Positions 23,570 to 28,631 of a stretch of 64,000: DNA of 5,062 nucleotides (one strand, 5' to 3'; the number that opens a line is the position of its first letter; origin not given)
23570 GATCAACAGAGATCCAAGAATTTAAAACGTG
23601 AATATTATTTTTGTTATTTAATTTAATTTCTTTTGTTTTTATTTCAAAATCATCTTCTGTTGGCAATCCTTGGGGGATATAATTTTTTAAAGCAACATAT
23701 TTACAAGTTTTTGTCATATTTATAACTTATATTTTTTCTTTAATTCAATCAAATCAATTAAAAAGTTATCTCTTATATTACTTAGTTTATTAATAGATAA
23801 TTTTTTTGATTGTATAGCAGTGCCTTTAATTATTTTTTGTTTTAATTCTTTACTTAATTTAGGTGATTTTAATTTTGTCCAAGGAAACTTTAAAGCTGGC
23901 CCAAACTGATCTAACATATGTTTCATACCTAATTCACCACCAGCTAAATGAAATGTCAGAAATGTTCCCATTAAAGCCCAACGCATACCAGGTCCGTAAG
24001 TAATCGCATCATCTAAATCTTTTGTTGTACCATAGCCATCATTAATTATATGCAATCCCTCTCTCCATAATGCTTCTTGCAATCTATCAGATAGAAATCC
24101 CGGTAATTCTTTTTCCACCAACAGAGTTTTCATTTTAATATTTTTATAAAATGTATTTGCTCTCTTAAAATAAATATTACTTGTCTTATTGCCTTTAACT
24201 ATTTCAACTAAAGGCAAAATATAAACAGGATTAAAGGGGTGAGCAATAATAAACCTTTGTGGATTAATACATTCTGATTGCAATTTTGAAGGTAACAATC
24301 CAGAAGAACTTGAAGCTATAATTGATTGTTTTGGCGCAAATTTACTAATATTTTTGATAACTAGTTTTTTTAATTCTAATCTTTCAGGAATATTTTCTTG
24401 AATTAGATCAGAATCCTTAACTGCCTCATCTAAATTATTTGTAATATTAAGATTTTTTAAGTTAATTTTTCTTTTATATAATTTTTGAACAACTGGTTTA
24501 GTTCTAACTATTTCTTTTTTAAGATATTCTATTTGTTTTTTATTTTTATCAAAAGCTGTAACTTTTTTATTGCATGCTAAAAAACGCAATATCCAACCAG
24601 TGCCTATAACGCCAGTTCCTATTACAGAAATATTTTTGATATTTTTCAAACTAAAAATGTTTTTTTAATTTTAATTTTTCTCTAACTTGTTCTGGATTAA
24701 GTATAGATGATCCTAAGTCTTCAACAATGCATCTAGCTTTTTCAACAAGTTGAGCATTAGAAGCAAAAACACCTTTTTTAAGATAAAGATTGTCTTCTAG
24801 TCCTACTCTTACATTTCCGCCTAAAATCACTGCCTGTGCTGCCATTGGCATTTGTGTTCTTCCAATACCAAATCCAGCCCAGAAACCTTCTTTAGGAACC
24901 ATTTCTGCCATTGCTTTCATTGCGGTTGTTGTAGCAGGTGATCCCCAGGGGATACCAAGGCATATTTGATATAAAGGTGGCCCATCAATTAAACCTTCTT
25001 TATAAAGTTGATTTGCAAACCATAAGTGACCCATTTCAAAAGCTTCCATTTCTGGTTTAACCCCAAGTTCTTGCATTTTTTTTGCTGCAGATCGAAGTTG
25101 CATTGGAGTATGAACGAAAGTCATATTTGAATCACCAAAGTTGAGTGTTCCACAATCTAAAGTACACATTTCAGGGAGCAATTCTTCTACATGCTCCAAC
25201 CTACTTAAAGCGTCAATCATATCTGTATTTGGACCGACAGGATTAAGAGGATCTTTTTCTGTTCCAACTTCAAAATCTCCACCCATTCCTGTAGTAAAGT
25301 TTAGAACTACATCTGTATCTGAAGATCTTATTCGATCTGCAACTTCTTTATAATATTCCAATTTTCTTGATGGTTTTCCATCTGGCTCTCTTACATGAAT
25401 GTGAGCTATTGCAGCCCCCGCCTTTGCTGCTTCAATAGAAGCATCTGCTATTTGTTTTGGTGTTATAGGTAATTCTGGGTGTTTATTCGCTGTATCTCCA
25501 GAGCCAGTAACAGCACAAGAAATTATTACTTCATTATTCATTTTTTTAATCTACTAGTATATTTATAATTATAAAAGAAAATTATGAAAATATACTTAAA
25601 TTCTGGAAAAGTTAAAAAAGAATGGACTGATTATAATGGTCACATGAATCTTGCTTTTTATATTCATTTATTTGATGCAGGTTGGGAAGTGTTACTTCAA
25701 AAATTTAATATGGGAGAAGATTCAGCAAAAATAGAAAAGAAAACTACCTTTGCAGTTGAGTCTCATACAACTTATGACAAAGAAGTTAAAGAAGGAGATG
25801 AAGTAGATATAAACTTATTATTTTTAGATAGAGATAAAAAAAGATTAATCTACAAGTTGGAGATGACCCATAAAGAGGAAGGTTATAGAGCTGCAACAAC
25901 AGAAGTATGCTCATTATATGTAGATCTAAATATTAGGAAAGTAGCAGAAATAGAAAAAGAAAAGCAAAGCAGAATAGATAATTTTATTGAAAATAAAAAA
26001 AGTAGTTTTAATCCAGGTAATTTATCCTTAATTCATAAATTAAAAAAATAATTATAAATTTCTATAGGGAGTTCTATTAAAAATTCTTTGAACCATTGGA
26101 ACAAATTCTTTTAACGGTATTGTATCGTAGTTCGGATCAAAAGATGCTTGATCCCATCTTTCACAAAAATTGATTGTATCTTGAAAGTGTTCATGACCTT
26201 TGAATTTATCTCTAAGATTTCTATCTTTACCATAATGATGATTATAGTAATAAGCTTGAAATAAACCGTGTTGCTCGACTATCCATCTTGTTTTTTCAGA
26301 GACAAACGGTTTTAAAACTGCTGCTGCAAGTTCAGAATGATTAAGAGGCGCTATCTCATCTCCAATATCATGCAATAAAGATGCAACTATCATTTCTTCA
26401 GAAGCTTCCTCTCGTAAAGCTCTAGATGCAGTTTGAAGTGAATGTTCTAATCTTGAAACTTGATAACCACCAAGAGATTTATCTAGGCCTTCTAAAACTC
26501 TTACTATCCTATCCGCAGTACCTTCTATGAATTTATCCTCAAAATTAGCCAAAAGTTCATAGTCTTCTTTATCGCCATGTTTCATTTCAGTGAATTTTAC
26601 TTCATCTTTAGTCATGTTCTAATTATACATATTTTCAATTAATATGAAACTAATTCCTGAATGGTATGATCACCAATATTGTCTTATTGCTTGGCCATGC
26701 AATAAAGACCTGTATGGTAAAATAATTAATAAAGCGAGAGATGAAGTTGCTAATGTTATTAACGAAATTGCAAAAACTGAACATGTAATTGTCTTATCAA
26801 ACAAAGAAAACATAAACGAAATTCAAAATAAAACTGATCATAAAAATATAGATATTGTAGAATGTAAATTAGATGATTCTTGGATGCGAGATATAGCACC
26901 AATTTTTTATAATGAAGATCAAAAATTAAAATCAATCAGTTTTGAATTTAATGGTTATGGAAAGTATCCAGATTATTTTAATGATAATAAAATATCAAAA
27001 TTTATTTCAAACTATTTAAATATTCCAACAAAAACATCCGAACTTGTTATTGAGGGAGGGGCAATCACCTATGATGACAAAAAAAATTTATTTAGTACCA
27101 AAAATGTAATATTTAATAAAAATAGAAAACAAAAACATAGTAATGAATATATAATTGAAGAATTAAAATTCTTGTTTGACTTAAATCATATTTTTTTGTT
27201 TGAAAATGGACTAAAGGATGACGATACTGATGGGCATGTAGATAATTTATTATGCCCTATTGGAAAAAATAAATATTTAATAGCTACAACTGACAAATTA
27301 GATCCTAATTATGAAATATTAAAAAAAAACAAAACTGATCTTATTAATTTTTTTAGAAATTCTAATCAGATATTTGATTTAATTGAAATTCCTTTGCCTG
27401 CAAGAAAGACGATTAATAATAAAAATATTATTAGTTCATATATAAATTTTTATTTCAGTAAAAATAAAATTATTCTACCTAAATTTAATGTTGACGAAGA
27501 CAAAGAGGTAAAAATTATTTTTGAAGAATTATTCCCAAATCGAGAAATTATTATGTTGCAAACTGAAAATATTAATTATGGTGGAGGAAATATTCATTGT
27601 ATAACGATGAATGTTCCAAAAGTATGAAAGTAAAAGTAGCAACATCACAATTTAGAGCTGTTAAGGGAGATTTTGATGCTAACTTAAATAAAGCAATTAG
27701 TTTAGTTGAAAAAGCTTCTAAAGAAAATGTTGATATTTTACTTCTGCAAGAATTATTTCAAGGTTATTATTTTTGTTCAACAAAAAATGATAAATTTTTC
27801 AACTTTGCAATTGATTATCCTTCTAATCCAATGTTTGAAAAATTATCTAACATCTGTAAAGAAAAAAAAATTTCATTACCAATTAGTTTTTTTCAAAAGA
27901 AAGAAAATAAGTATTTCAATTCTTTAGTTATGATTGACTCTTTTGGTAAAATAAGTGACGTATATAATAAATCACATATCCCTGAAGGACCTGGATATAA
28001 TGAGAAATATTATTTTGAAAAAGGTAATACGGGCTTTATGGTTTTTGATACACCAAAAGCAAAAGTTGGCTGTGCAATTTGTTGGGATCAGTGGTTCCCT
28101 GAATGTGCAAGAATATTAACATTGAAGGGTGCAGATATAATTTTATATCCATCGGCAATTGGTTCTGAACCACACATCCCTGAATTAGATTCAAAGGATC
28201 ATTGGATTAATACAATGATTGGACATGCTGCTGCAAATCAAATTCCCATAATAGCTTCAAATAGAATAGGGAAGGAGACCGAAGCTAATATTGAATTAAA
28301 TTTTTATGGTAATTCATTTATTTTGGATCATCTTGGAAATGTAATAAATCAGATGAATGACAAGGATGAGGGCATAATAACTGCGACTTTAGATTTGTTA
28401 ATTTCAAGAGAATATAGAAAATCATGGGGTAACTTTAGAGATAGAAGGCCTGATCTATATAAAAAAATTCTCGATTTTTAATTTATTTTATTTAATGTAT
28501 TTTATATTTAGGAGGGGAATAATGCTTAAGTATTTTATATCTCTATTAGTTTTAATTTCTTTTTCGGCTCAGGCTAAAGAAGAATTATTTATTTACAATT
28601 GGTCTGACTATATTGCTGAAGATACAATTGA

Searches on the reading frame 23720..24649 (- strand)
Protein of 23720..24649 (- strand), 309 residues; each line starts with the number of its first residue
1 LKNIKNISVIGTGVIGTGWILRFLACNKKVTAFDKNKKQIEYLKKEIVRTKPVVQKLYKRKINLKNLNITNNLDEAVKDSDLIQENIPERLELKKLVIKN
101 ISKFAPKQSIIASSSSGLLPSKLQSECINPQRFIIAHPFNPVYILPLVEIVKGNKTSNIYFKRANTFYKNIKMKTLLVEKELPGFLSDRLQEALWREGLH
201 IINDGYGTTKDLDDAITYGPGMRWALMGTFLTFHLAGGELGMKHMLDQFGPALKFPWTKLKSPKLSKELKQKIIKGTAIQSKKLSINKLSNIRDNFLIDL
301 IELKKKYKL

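Call 5: search_protein_families(library=pfam, proteins=[window:23720-24649:-])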
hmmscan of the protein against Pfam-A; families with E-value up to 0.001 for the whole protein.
window:23720-24649:- (309 aa): 7 families
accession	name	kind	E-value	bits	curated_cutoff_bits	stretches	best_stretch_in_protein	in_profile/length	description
PF02737.24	3HCDH_N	-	2.1e-40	139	22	1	7-180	2-178/180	3-hydroxyacyl-CoA dehydrogenase, NAD binding domain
PF00725.27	3HCDH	-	6.7e-10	39.8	22.1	1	184-256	1-72/97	3-hydroxyacyl-CoA dehydrogenase, C-terminal domain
PF03721.20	UDPG_MGDP_dh_N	-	2.4e-08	34.2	27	1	6-83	2-80/187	UDP-glucose/GDP-mannose dehydrogenase family, NAD binding domain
PF01210.29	NAD_Gly3P_dh_N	-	7.4e-06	26.5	23.1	1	7-124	2-114/158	NAD-dependent glycerol-3-phosphate dehydrogenase N-terminus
PF03807.23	F420_oxidored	-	0.00035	21.6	21.6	1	7-67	2-46/94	NADP oxidoreductase coenzyme F420-dependent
PF03446.21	NAD_binding_2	-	0.00053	20.5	21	0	6-115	1-94/161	NAD binding domain of 6-phosphogluconate dehydrogenase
PF01262.27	AlaDh_PNT_C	-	0.00096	19.1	23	0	6-83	30-96/214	Alanine dehydrogenase/PNT, C-terminal domain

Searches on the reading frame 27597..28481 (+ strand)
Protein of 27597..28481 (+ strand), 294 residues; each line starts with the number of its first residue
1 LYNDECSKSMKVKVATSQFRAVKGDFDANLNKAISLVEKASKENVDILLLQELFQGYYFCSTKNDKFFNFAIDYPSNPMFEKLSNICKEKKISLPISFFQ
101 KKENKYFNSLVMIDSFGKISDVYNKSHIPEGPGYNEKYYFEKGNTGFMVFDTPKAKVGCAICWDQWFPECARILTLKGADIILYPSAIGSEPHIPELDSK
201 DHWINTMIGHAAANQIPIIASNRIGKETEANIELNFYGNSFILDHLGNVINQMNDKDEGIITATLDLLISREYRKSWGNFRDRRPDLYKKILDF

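Call 30: search_protein_families(library=pfam, proteins=[window:27597-28481:+], max_evalue=0.00001)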
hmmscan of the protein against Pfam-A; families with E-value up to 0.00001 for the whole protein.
window:27597-28481:+ (294 aa): 1 family
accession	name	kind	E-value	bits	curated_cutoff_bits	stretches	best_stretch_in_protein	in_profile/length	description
PF00795.27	CN_hydrolase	-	2.7e-52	178.1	23.2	1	13-274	1-255/256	Carbon-nitrogen hydrolase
